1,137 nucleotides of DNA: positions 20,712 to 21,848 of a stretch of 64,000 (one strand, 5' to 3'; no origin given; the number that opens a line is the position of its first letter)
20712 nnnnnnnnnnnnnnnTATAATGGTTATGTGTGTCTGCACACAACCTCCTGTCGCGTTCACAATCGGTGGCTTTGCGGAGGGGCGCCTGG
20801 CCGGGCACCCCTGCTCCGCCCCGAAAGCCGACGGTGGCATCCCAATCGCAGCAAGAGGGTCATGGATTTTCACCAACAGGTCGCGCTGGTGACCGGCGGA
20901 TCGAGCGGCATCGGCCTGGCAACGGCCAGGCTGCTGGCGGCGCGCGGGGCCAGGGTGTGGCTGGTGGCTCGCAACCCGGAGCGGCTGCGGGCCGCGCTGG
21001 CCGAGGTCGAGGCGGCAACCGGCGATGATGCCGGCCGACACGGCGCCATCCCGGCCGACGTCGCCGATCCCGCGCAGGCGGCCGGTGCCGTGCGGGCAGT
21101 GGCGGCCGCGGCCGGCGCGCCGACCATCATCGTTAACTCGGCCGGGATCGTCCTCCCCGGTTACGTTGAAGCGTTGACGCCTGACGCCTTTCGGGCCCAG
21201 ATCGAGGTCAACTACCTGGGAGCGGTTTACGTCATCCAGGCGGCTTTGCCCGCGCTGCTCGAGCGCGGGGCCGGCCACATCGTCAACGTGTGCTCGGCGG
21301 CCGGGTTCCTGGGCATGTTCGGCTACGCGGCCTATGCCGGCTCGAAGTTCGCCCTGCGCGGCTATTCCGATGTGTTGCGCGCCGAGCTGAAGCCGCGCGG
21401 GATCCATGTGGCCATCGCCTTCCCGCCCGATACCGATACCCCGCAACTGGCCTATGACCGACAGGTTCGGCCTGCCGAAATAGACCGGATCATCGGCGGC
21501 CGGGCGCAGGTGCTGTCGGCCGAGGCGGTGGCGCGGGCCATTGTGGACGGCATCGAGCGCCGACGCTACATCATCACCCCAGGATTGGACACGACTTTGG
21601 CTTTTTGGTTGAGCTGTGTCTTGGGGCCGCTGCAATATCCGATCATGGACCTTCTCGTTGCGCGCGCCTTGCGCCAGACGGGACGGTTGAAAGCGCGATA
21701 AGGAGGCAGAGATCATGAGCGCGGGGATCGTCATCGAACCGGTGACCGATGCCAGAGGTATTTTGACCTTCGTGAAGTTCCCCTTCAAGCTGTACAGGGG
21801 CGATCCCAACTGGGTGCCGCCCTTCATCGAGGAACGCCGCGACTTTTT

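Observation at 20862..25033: Four-gene sphingolipid-type biosynthesis operon (KDSR homolog, N-acyltransferase, NAD-epimerase-type reductase, SPT-like alpha-oxoamine synthase)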

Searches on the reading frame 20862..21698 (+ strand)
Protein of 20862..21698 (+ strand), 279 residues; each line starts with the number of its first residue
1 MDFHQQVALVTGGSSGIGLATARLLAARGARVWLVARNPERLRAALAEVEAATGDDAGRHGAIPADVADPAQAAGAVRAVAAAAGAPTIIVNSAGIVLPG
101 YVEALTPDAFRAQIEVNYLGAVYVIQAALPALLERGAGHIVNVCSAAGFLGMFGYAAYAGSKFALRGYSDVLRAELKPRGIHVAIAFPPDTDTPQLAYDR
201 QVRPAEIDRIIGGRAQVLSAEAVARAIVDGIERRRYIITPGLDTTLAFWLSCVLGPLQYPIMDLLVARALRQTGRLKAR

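Call 4: search_protein_families(library=pfam, proteins=[window:20862-21698:+], max_evalue=0.01)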
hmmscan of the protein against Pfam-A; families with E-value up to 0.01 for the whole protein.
window:20862-21698:+ (279 aa): 5 families
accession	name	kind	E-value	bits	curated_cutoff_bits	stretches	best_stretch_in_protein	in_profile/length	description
PF00106.31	adh_short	-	7.3e-47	159.8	26.6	1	6-197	1-188/195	short chain dehydrogenase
PF13561.12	adh_short_C2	-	6.2e-31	108.2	27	1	15-198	6-183/236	Enoyl-(Acyl carrier protein) reductase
PF08659.16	KR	-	6.2e-14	52.8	22.6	1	8-162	3-153/180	KR domain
PF01370.27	Epimerase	-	0.00045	20.1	20.9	1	8-129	1-103/240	NAD dependent epimerase/dehydratase family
PF00107.32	ADH_zinc_N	-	0.0034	17.8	31.8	0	16-49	1-33/129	Zinc-binding dehydrogenase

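Call 5: search_protein_families(library=ncbifam, proteins=[window:20862-21698:+], max_evalue=0.01)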
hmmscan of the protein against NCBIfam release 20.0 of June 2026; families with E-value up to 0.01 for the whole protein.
window:20862-21698:+ (279 aa): 217 families (the best 25 are shown)
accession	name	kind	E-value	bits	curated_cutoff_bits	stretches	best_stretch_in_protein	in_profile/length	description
NF004825.0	PRK06181.1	equivalog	7.8e-50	169.6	215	1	2-270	3-263/268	SDR family oxidoreductase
NF005881.0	PRK07832.1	equivalog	3.3e-48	164.4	296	1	2-262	6-268/287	SDR family oxidoreductase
NF005495.0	PRK07109.1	subfamily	4e-47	161.1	264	1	3-251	6-248/334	SDR family oxidoreductase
NF004526.0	PRK05872.1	subfamily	3.3e-43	147.9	276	1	2-240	7-242/297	short-chain dehydrogenase/reductase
NF005878.0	PRK07825.1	subfamily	2.8e-42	145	287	1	3-237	7-223/278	short chain dehydrogenase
NF004824.0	PRK06180.1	subfamily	5.1e-39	134.1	298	1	5-188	4-180/279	oxidoreductase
NF005806.0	PRK07666.1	equivalog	1.9e-38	132.1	286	1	3-231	5-221/239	3-ketoacyl-ACP reductase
NF005594.0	PRK07326.1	equivalog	5.1e-38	130.9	271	1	3-193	4-188/237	SDR family oxidoreductase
NF005372.1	PRK06914.1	subfamily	3.1e-37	128.3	320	1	5-190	2-184/279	SDR family oxidoreductase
NF009466.0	PRK12826.1-2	subfamily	5.5e-37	127.6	222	1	5-198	3-194/248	3-oxoacyl-ACP reductase FabG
NF004826.0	PRK06182.1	subfamily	5.8e-36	124.2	305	1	4-193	3-182/274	oxidoreductase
NF006565.0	PRK09072.1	equivalog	9.4e-36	123.7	238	1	1-236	1-223/265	SDR family oxidoreductase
NF006114.0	PRK08263.1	subfamily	1.9e-35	122.5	290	1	5-193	3-184/280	short chain dehydrogenase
NF005539.0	PRK07201.1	equivalog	7.1e-35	120.8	549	1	5-238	370-591/657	SDR family oxidoreductase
NF006123.0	PRK08267.1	equivalog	8.4e-35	120.2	261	1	7-235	4-226/261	SDR family oxidoreductase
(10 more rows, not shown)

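Call 7: search_solved_structures(query=window:20862-21698:+, max_evalue=1e-10)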
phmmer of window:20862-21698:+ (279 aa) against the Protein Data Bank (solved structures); distinct sequences matched with E-value up to 1e-10: 412 (the best 60 are shown).
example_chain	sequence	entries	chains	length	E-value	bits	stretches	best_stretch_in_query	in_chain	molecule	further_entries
2jah_A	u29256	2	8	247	8.9e-32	114.2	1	6-226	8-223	CLAVULANIC ACID DEHYDROGENASE | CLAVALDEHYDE DEHYDROGENASE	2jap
2et6_A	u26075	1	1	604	2.4e-29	106.2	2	1-176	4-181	(3R)-hydroxyacyl-CoA dehydrogenase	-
2ehd_A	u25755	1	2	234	8.5e-28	101.2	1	7-194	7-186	Oxidoreductase, short-chain dehydrogenase/reductase family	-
1geg_A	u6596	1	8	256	7e-25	91.6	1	6-207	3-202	ACETOIN REDUCTASE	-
3rih_A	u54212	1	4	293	1.3e-23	87.5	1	3-191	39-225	short chain dehydrogenase or reductase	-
9fe6_A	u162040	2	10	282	1.4e-23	87.4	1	8-196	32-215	SDR family oxidoreductase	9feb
6ci9_A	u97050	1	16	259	1.7e-23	87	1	6-192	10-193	3-oxoacyl-[acyl-carrier-protein] reductase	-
6ci8_A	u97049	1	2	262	1.9e-23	86.9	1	6-192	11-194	3-oxoacyl-[acyl-carrier-protein] reductase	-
3tjr_A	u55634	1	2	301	2e-23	86.8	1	3-238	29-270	short chain dehydrogenase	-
6ihi_A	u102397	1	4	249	4e-23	85.8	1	6-209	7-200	Alclohol dehydrogenase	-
5u2w_A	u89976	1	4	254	4.5e-23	85.7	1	7-209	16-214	Short chain dehydrogenase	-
6ihh_A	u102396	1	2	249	5e-23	85.5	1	6-202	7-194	Alclohol dehydrogenase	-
4nbv_A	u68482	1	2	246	7.2e-23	85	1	4-193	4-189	3-oxoacyl-[acyl-carrier-protein] reductase putative short-chain dehydrogenases/reductases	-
2rhr_B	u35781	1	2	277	1.2e-22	84.3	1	5-201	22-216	Actinorhodin Polyketide Ketoreductase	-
3csd_B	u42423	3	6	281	1.2e-22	84.3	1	5-201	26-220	Putative ketoacyl reductase | ketoacyl reductase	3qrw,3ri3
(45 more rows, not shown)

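Call 59: find_homologous_proteins(query=window:20862-21698:+, max_evalue=1e-10)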
Query window:20862-21698:+ (279 aa): 4420 proteins with E <= 1e-10 among 8000 candidates; the best 120 are listed.
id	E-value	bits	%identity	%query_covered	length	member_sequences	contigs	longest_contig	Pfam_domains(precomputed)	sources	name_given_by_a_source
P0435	4.1e-172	589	100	100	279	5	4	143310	PF08659.17,PF13561.13,PF00106.32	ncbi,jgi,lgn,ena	-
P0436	7.3e-152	523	89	100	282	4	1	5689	PF08659.17,PF13561.13,PF00106.32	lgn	-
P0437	3.6e-142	491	85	100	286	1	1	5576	PF08659.17,PF13561.13,PF00106.32,PF01370.28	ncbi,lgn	ncbi:MAG: SDR family oxidoreductase [Anaerolineae bacterium]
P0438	3.9e-142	491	84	100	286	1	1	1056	PF08659.17,PF13561.13,PF00106.32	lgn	-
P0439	4.9e-142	490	86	100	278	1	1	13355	PF08659.17,PF13561.13,PF00106.32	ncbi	ncbi:MAG: SDR family oxidoreductase [Anaerolineae bacterium]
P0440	5.7e-142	490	85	100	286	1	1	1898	PF08659.17,PF13561.13,PF00106.32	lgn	-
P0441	3.1e-126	439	77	99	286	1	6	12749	PF08659.17,PF13561.13,PF00106.32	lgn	-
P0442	3.8e-124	432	84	87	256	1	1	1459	PF08659.17,PF13561.13,PF00106.32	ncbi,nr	ncbi:MAG: SDR family NAD(P)-dependent oxidoreductase, partial [Anaerolineae bacterium]|nr:SDR family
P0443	7.4e-124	431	74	99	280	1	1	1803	PF08659.17,PF13561.13,PF00106.32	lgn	-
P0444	2.3e-123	429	75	99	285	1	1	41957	PF08659.17,PF13561.13,PF00106.32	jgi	jgi:3-dehydrosphinganine reductase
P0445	4.4e-123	428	73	99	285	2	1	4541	PF08659.17,PF13561.13,PF00106.32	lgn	-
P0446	1.9e-122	426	73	99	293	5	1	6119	PF08659.17,PF13561.13,PF00106.32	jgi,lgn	-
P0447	2.1e-122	426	76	97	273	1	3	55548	PF08659.17,PF13561.13,PF23441.1,PF00106.32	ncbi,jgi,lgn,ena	-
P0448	1.3e-121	424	75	100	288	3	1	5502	PF08659.17,PF13561.13,PF23441.1,PF00106.32,PF01370.28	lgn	-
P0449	1.1e-120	420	71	100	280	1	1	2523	PF08659.17,PF13561.13,PF00106.32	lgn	-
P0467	1.7e-109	384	69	98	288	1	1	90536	PF08659.17,PF13561.13,PF00106.32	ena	-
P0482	2.9e-90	321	55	97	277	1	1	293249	PF08659.17,PF13561.13,PF23441.1,PF00106.32,PF01370.28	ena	-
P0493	3.2e-89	317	57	98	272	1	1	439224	PF08659.17,PF13561.13,PF00106.32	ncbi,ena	-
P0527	1.1e-86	309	55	96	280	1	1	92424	PF08659.17,PF13561.13,PF23441.1,PF00106.32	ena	-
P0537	3.7e-86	307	56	97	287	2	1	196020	PF08659.17,PF13561.13,PF23441.1,PF00106.32,PF01370.28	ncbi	-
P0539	4.1e-86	307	51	98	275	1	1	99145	PF08659.17,PF13561.13,PF00106.32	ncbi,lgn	-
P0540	4.4e-86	307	57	97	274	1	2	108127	PF08659.17,PF13561.13,PF00106.32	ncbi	-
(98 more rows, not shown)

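Call 61: find_encoding_contigs(protein=P0493, flank=7000, max_places=1)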
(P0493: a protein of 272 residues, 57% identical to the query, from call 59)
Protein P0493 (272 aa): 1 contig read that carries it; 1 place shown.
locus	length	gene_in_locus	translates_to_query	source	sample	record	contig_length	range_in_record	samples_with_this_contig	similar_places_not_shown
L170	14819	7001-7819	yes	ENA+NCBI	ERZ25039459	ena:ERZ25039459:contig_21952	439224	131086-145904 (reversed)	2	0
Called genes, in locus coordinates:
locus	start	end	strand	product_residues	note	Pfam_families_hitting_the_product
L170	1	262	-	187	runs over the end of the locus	PF07479:NAD_Gly3P_dh_C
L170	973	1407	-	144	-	-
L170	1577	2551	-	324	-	PF01266:DAO (weak), PF03486:HI0933_like, PF22780:HI0933_like_1st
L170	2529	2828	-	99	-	PF03486:HI0933_like, PF07992:Pyr_redox_2 (weak), PF00890:FAD_binding_2 (weak)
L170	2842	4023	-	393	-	PF08331:QueG_DUF1730, PF13484:Fer4_16, PF13646:HEAT_2, PF13513:HEAT_EZ (weak)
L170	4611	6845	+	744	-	PF00270:DEAD, PF00271:Helicase_C, PF22982:WHD_HRQ1 (weak), PF01844:HNH (faint), PF09369:MZB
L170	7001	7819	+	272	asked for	PF00106:adh_short, PF08659:KR, PF13561:adh_short_C2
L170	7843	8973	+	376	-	PF00583:Acetyltransf_1 (faint)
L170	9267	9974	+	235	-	PF01073:3Beta_HSD (weak), PF01370:Epimerase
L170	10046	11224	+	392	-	PF00155:Aminotran_1_2, PF00266:Aminotran_5, PF01041:DegT_DnrJ_EryC1 (weak), PF01053:Cys_Met_Meta_PP (weak), PF01212:Beta_elim_lyase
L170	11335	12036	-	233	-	PF00072:Response_reg, PF00486:Trans_reg_C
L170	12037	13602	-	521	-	PF01590:GAF, PF13185:GAF_2, PF13492:GAF_3, PF00989:PAS, PF08448:PAS_4, PF13426:PAS_9, PF00512:HisKA, PF02518:HATPase_c, +2 more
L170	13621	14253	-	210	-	PF00174:Oxidored_molyb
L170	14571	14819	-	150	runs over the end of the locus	PF05724:TPMT, PF03848:TehB (weak), PF13489:Methyltransf_23 (weak), PF13847:Methyltransf_31 (weak), PF08241:Methyltransf_11, PF08242:Methyltransf_12, PF13649:Methyltransf_25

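Call 62: find_encoding_contigs(protein=P0482, flank=7000, max_places=1)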
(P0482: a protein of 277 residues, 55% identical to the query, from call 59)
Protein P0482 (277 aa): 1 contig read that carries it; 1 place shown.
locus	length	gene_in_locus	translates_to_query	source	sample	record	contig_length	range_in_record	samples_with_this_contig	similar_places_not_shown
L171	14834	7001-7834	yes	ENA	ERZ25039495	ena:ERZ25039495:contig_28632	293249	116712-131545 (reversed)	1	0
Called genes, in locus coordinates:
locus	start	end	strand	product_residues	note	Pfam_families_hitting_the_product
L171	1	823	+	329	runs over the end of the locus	PF12911:OppC_N, PF00528:BPD_transp_1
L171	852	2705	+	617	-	PF00496:SBP_bac_5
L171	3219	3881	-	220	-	-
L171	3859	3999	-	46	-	-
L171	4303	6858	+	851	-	PF00270:DEAD, PF00271:Helicase_C, PF22982:WHD_HRQ1, PF01844:HNH (faint), PF09369:MZB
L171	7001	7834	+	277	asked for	PF00106:adh_short, PF01370:Epimerase, PF08659:KR, PF23441:SDR, PF13561:adh_short_C2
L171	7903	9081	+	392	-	PF00155:Aminotran_1_2, PF00266:Aminotran_5 (weak), PF01212:Beta_elim_lyase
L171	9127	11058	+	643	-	PF00112:Peptidase_C1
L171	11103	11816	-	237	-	PF00072:Response_reg, PF00486:Trans_reg_C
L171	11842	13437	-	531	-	PF01590:GAF (weak), PF13185:GAF_2, PF13492:GAF_3, PF00989:PAS, PF08448:PAS_4, PF13426:PAS_9, PF00512:HisKA, PF02518:HATPase_c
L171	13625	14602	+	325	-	PF04203:Sortase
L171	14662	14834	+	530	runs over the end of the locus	PF11028:TMEM260_N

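Call 63: find_encoding_contigs(protein=P0467, flank=7000, max_places=1)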
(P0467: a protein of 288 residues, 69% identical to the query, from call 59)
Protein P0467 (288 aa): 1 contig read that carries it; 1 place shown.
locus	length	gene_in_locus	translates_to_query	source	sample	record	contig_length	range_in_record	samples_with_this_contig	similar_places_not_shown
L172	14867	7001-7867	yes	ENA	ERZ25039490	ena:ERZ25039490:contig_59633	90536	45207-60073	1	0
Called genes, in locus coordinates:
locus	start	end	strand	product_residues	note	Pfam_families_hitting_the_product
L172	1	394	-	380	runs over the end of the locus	PF00294:PfkB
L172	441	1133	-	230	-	PF07385:Lyx_isomer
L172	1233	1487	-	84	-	-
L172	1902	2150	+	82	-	PF01232:Mannitol_dh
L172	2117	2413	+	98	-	PF01232:Mannitol_dh (weak)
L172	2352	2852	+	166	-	PF08125:Mannitol_dh_C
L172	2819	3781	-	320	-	PF13484:Fer4_16, PF13513:HEAT_EZ (faint), PF13646:HEAT_2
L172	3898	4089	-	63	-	-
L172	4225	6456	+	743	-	PF00270:DEAD, PF00271:Helicase_C, PF22982:WHD_HRQ1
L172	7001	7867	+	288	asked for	PF00106:adh_short, PF08659:KR, PF13561:adh_short_C2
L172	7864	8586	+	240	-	-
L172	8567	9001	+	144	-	-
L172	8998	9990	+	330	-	PF01073:3Beta_HSD, PF01370:Epimerase, PF02719:Polysacc_synt_2, PF04321:RmlD_sub_bind, PF05368:NmrA, PF13460:NAD_binding_10, PF16363:GDP_Man_Dehyd, PF07993:NAD_binding_4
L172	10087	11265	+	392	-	PF00155:Aminotran_1_2, PF01041:DegT_DnrJ_EryC1 (weak), PF00266:Aminotran_5 (weak), PF01212:Beta_elim_lyase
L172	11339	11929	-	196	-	PF00072:Response_reg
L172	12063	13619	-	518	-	PF01590:GAF, PF13185:GAF_2, PF13492:GAF_3, PF00989:PAS, PF08448:PAS_4, PF13426:PAS_9, PF00512:HisKA, PF02518:HATPase_c, +1 more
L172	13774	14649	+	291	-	PF04203:Sortase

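Call 64: find_encoding_contigs(protein=P0539, flank=7000, max_places=1)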
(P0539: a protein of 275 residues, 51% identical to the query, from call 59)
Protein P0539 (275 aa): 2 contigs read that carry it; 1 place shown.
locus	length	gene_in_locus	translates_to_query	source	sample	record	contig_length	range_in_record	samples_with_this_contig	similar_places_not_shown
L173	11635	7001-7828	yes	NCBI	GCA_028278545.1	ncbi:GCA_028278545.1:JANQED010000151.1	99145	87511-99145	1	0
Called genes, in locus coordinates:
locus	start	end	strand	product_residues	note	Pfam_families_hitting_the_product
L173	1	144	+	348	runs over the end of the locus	PF13421:Band_7_1, PF01145:Band_7, PF12728:HTH_17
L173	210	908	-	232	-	-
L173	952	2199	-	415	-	PF00109:ketoacyl-synt, PF02801:Ketoacyl-synt_C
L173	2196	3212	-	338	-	PF02504:FA_synthesis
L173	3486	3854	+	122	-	PF08000:bPH_1, PF14470:bPH_3 (weak)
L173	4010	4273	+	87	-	-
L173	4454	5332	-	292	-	-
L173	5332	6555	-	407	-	-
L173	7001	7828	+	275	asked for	PF00106:adh_short, PF08659:KR, PF13561:adh_short_C2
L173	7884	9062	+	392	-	PF00155:Aminotran_1_2, PF01212:Beta_elim_lyase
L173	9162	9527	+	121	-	PF00072:Response_reg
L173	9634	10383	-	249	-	PF02463:SMC_N, PF00005:ABC_tran, PF09818:ABC_ATPase (faint), PF13304:AAA_21 (weak)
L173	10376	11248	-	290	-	PF00528:BPD_transp_1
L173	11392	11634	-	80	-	?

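Call 80: find_encoding_contigs(protein=P0537, flank=6000, max_places=1)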
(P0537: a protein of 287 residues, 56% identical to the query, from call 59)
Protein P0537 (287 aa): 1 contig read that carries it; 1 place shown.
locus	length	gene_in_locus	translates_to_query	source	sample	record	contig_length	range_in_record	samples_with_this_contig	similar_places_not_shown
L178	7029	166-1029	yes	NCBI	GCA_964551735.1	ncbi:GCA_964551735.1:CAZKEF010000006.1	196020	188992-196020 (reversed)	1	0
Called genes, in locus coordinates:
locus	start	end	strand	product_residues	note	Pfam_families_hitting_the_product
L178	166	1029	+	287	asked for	PF00106:adh_short, PF01370:Epimerase (weak), PF08659:KR, PF23441:SDR, PF13561:adh_short_C2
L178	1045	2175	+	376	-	-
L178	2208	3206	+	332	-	PF01073:3Beta_HSD, PF01370:Epimerase, PF02719:Polysacc_synt_2, PF04321:RmlD_sub_bind, PF05368:NmrA, PF07993:NAD_binding_4, PF13460:NAD_binding_10, PF16363:GDP_Man_Dehyd, +1 more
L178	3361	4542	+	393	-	PF00155:Aminotran_1_2, PF00266:Aminotran_5 (weak), PF01053:Cys_Met_Meta_PP (weak), PF01041:DegT_DnrJ_EryC1 (weak), PF01212:Beta_elim_lyase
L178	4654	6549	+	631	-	PF00112:Peptidase_C1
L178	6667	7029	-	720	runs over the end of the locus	PF02730:AFOR_N, PF01314:AFOR_C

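Call 81: find_encoding_contigs(protein=P0540, flank=6000, max_places=1)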
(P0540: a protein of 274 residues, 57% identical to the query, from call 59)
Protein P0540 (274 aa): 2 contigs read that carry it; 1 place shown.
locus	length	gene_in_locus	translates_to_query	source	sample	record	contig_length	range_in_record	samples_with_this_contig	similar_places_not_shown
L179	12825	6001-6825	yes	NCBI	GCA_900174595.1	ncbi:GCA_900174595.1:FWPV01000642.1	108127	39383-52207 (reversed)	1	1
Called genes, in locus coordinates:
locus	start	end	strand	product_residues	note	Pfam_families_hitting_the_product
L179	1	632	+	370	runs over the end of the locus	PF02746:MR_MLE_N, PF13378:MR_MLE_C, PF26685:DUF8230_C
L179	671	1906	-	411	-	PF00890:FAD_binding_2 (weak), PF03486:HI0933_like, PF07992:Pyr_redox_2 (faint), PF13454:NAD_binding_9 (faint), PF01266:DAO (weak), PF22780:HI0933_like_1st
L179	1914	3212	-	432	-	PF08331:QueG_DUF1730, PF13484:Fer4_16, PF13646:HEAT_2, PF13513:HEAT_EZ (weak)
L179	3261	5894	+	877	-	PF00270:DEAD, PF00271:Helicase_C, PF22982:WHD_HRQ1 (weak), PF01844:HNH (faint), PF09369:MZB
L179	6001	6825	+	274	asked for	PF00106:adh_short, PF08659:KR, PF13561:adh_short_C2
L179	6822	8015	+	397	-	PF13480:Acetyltransf_6 (faint)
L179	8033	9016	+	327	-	PF01073:3Beta_HSD, PF01370:Epimerase, PF02719:Polysacc_synt_2, PF04321:RmlD_sub_bind, PF05368:NmrA, PF13460:NAD_binding_10, PF16363:GDP_Man_Dehyd, PF07993:NAD_binding_4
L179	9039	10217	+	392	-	PF00155:Aminotran_1_2, PF01053:Cys_Met_Meta_PP (faint), PF01212:Beta_elim_lyase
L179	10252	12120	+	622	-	PF00112:Peptidase_C1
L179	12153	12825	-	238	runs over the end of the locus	PF00072:Response_reg, PF00486:Trans_reg_C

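Call 82: find_encoding_contigs(protein=P0527, flank=6000, max_places=1)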
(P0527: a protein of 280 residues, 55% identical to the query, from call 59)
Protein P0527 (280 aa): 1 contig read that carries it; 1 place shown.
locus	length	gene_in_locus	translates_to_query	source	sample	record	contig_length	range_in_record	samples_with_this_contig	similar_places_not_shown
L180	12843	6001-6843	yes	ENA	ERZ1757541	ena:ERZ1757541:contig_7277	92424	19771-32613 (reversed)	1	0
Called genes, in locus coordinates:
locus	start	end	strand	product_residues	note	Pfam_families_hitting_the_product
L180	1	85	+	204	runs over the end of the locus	-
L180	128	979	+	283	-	PF00892:EamA (weak)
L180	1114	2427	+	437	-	PF13185:GAF_2, PF01590:GAF, PF00512:HisKA, PF02518:HATPase_c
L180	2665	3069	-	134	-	PF01641:SelR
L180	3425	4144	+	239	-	PF01040:UbiA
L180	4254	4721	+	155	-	PF14083:PGDYG (weak)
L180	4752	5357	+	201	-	-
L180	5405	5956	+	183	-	-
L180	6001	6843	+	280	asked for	PF23441:SDR (weak), PF00106:adh_short, PF08659:KR, PF13561:adh_short_C2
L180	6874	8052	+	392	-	PF00155:Aminotran_1_2, PF01053:Cys_Met_Meta_PP (weak), PF01212:Beta_elim_lyase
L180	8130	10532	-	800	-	PF13414:TPR_11 (faint), PF13281:MAP3K_TRAF_bd, PF20308:TPR-S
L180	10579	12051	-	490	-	PF14015:DUF4231 (weak), PF18181:SLATT_1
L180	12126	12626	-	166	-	PF00027:cNMP_binding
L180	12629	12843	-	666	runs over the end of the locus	PF02743:dCache_1, PF17203:sCache_3_2 (faint), PF00672:HAMP (weak), PF01590:GAF, PF13185:GAF_2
